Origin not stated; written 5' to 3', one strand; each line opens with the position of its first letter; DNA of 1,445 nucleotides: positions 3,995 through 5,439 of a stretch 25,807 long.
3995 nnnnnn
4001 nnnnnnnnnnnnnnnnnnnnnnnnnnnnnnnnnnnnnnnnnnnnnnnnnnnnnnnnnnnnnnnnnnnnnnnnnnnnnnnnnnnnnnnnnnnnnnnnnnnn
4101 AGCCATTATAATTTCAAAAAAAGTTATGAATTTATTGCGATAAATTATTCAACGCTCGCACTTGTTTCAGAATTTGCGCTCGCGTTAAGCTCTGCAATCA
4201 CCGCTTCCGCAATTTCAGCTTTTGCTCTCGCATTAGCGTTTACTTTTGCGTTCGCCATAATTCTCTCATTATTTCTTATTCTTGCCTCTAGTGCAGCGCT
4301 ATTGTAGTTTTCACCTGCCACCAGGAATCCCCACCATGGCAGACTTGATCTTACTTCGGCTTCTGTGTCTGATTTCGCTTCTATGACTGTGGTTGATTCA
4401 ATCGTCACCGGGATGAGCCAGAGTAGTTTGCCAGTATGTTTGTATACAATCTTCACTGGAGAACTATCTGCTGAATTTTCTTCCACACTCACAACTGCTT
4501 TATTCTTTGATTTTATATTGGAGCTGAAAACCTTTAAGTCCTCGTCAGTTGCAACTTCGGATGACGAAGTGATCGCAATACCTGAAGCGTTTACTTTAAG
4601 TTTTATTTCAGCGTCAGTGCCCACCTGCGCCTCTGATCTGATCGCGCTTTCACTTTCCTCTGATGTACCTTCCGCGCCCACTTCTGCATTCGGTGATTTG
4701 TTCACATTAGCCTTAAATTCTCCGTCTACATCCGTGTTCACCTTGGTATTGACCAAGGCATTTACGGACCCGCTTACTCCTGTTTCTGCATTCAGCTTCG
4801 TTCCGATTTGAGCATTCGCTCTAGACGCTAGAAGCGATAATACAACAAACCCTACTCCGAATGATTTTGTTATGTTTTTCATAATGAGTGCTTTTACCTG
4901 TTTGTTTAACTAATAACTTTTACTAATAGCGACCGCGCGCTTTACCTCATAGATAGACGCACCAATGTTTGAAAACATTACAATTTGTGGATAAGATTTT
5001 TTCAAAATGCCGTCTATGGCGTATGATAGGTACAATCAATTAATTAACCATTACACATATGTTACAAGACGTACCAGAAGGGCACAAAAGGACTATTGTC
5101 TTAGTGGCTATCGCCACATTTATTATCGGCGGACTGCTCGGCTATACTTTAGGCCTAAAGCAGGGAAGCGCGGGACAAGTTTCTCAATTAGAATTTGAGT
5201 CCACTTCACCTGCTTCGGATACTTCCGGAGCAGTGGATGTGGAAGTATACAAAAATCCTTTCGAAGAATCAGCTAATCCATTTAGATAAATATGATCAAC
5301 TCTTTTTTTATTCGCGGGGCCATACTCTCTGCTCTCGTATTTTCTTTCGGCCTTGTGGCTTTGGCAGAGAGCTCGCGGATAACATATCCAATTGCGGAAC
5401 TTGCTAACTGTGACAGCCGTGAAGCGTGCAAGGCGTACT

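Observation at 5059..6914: Two-gene operon: small single-TM protein plus secreted protein of six tandem four-cysteine 'GPGGCKG' modules with a charged disordered tail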

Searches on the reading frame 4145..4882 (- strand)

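Call 4: search_protein_families(library=pfam, proteins=[window:4145-4882:-], max_evalue=1)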
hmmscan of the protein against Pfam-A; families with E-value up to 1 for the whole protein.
window:4145-4882:- (245 aa): 0 families

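Call 5: search_protein_families(library=ncbifam, proteins=[window:4145-4882:-], max_evalue=1)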
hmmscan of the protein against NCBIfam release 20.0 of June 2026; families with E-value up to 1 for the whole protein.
window:4145-4882:- (245 aa): 1 family
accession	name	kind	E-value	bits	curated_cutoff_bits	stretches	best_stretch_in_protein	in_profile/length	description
TIGR02063.1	RNase_R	equivalog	0.019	13.3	597.85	1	102-241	52-192/711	ribonuclease R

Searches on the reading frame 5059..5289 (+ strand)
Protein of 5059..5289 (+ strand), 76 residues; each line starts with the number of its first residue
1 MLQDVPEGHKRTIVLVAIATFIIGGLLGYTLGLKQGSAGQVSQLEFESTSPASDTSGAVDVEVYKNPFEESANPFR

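Call 4: search_protein_families(library=pfam, proteins=[window:5059-5289:+], max_evalue=1)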
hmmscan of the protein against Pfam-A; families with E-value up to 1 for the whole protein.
window:5059-5289:+ (76 aa): 1 family
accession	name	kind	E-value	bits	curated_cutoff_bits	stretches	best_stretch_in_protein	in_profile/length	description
PF13105.11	DUF3959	-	0.26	11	25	1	12-48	131-167/238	Protein of unknown function (DUF3959)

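Call 5: search_protein_families(library=ncbifam, proteins=[window:5059-5289:+], max_evalue=1)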
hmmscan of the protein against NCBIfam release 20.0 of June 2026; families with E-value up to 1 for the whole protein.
window:5059-5289:+ (76 aa): 0 families

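Call 63: find_homologous_proteins(query=A5, max_evalue=0.001)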
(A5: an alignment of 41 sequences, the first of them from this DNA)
Query A5 (41 sequences) (76 aa, profile of the alignment): 51 proteins with E <= 0.001 among 8000 candidates.
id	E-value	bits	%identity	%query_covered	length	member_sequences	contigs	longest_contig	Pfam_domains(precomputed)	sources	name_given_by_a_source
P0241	4.0e-27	112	73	13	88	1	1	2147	-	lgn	-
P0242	1.9e-26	110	25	92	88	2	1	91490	-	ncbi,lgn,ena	-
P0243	5.0e-25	106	30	57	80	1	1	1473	-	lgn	-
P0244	5.9e-25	105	30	55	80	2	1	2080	-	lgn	-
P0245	6.5e-24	102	32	54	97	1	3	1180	-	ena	-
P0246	9.3e-24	102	-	-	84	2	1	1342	-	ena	-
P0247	1.9e-23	101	64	13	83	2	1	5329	-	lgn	-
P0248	2.1e-23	100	29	80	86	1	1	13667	-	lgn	-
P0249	2.4e-23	100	53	18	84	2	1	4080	-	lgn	-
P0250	6.7e-23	99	30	76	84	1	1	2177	-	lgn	-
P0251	1.1e-22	98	29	82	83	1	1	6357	-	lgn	-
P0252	1.5e-22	98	-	-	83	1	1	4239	-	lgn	-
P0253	1.8e-22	97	-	-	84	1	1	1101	-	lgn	-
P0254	1.8e-22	97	82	13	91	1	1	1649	-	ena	-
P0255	1.9e-22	97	32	92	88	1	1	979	-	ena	-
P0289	7.8e-7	47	100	100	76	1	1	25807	-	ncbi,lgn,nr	ncbi:MAG: hypothetical protein HZA95_03040 [Candidatus Vogelbacteria bacterium]|nr:hypothetical prot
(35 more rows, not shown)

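Call 78: search_protein_families(library=padloc, proteins=[window:5059-5289:+], max_evalue=0.1)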
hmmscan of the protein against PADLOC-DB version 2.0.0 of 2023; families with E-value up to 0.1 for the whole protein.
window:5059-5289:+ (76 aa): 0 families

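Call 79: search_protein_families(library=phrogs, proteins=[window:5059-5289:+], max_evalue=0.1)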
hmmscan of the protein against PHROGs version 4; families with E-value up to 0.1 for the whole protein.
window:5059-5289:+ (76 aa): 1 family
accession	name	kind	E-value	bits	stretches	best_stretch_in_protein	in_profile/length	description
phrog_23152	-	unknown function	0.095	13.4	0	10-28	9-27/35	-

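Call 80: search_solved_structures(query=A5, max_evalue=10)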
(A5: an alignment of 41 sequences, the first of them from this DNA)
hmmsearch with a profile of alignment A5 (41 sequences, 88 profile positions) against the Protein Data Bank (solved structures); distinct sequences matched with E-value up to 10: 35.
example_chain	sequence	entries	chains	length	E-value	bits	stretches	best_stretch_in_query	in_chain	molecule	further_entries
6yw5_V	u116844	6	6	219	0.067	17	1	13-65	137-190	IF1 | Related to ribosomal protein YmL36, mitochondrial | Uncharacterized protein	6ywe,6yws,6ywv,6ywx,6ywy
8e4c_B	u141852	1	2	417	0.18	15.7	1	13-63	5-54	Isoform 2 of Immunoglobulin heavy constant mu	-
5xnl_J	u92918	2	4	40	0.3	14.9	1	1-34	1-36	Photosystem II reaction center protein J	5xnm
9i4t_J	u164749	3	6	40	0.32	14.8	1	8-34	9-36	Photosystem II reaction center protein J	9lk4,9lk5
3jcu_J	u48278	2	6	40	0.34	14.8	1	7-34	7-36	Photosystem II reaction center protein J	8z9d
8fk7_A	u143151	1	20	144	0.76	13.6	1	8-55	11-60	Flagellin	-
6fuf_A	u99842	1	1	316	0.96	13.3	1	3-55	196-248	Rhodopsin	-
6fk6_A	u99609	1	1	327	1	13.2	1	3-55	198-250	Rhodopsin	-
9nyx_B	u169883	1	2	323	1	13.2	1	3-55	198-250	Rhodopsin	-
6fkb_A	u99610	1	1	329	1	13.2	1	3-55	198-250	Rhodopsin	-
7dcv_A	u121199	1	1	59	1.1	13.2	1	7-51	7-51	Programmed cell death 1 ligand 1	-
9iho_O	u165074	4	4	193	1.1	13.2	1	16-73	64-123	NUXM subunit of mitochondrial NADH:ubiquinone oxidoreductase (Complex I)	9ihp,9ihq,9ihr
4r1i_A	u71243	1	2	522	1.1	13.1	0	8-32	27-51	Aminobenzoyl-glutamate transporter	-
3c9m_A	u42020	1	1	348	1.1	13.1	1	3-55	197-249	Rhodopsin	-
6qno_R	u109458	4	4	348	1.1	13.1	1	3-55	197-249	Rhodopsin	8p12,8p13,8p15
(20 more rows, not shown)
